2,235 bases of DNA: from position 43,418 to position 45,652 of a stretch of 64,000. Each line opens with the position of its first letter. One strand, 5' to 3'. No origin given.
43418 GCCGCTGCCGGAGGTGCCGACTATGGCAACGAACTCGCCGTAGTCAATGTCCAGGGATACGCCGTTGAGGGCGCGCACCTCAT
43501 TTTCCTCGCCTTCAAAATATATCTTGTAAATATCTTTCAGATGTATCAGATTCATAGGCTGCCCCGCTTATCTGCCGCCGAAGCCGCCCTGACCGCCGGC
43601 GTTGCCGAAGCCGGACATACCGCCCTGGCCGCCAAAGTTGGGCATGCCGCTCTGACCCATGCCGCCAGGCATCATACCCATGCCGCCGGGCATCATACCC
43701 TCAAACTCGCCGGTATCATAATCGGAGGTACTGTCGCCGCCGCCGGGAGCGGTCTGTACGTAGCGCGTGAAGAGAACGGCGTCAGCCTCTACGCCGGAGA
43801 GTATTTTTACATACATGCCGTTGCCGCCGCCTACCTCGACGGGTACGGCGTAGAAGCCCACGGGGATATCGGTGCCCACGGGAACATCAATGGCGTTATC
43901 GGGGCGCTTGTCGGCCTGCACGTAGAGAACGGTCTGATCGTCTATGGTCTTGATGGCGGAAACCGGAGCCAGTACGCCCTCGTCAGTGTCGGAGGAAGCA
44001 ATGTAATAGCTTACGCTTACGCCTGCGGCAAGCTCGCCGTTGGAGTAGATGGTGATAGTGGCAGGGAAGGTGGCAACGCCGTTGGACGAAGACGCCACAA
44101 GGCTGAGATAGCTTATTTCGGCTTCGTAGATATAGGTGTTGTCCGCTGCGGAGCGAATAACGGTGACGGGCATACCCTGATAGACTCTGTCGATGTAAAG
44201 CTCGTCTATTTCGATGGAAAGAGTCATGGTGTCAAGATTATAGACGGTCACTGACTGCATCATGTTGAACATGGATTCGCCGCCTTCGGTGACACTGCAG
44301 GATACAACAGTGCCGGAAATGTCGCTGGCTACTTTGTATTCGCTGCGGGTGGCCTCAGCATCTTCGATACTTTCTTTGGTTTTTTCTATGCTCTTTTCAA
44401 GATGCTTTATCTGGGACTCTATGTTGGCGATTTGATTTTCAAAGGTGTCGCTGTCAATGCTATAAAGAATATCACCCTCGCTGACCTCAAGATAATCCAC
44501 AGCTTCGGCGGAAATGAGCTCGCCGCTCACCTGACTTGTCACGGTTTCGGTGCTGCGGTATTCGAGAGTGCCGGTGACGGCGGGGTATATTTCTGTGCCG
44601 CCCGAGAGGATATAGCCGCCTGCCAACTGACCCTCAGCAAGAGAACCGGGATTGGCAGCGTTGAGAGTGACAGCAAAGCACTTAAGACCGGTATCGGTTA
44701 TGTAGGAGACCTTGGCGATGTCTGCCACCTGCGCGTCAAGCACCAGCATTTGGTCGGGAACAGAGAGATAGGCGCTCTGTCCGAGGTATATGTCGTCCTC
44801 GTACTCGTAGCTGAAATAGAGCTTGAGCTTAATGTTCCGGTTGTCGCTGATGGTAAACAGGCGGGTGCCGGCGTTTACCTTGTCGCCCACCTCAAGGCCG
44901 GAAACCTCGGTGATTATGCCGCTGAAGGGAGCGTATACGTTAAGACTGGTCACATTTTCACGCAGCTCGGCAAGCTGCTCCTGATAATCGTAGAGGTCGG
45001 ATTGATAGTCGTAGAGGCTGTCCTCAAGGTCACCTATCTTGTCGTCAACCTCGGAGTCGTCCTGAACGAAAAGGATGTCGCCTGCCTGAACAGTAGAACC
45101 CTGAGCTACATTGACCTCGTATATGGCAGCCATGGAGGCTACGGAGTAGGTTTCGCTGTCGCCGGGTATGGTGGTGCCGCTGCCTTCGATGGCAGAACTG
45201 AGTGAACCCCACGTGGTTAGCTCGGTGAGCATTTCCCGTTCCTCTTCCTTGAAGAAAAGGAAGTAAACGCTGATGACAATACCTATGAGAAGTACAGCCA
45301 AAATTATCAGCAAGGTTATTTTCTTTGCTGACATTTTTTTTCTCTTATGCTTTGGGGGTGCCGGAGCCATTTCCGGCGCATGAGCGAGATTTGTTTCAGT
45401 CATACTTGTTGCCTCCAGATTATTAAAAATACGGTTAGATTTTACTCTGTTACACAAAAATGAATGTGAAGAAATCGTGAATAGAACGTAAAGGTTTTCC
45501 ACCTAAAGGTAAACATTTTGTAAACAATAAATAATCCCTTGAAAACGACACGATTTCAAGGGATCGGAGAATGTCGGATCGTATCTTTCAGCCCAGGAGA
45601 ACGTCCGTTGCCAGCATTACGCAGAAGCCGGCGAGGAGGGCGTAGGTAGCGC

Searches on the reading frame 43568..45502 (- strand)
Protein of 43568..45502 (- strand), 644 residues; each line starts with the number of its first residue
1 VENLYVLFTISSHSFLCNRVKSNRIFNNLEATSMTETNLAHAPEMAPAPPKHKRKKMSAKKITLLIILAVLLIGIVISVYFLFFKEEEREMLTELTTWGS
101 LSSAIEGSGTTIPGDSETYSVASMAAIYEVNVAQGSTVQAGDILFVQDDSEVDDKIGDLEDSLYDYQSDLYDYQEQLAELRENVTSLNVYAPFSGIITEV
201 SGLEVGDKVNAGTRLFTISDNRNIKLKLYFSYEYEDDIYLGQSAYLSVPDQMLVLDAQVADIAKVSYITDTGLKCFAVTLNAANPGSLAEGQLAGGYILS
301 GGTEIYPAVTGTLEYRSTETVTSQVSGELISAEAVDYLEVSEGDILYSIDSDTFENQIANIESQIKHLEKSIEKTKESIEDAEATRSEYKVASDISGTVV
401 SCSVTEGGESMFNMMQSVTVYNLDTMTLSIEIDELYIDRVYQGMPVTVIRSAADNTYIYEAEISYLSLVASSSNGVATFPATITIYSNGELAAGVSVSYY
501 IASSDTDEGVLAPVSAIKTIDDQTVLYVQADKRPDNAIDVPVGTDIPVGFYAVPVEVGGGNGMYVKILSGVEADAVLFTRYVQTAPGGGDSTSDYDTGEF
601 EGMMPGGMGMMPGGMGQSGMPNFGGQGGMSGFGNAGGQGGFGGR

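Call 51: search_protein_families(library=pfam, proteins=[window:43568-45502:-], max_evalue=0.001)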
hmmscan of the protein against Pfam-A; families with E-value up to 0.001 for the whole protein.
window:43568-45502:- (644 aa): 5 families
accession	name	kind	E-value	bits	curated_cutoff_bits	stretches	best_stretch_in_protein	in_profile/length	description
PF13437.12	HlyD_3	-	4e-16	60.1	22.2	1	189-265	2-79/106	HlyD family secretion protein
PF16576.10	HlyD_D23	-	2e-12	47.3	30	1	377-466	97-184/214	Barrel-sandwich domain of CusB or HlyD membrane-fusion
PF13533.13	Biotin_lipoyl_2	-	4.3e-11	42.8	29.8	0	129-146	13-30/32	Biotin-lipoyl like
PF00364.28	Biotin_lipoyl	-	0.00021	21.5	22.1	0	177-218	33-73/73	Biotin-requiring enzyme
PF05377.16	FlaC_arch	-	0.00071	20.4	27.8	0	352-381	3-32/55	Flagella accessory protein C (FlaC)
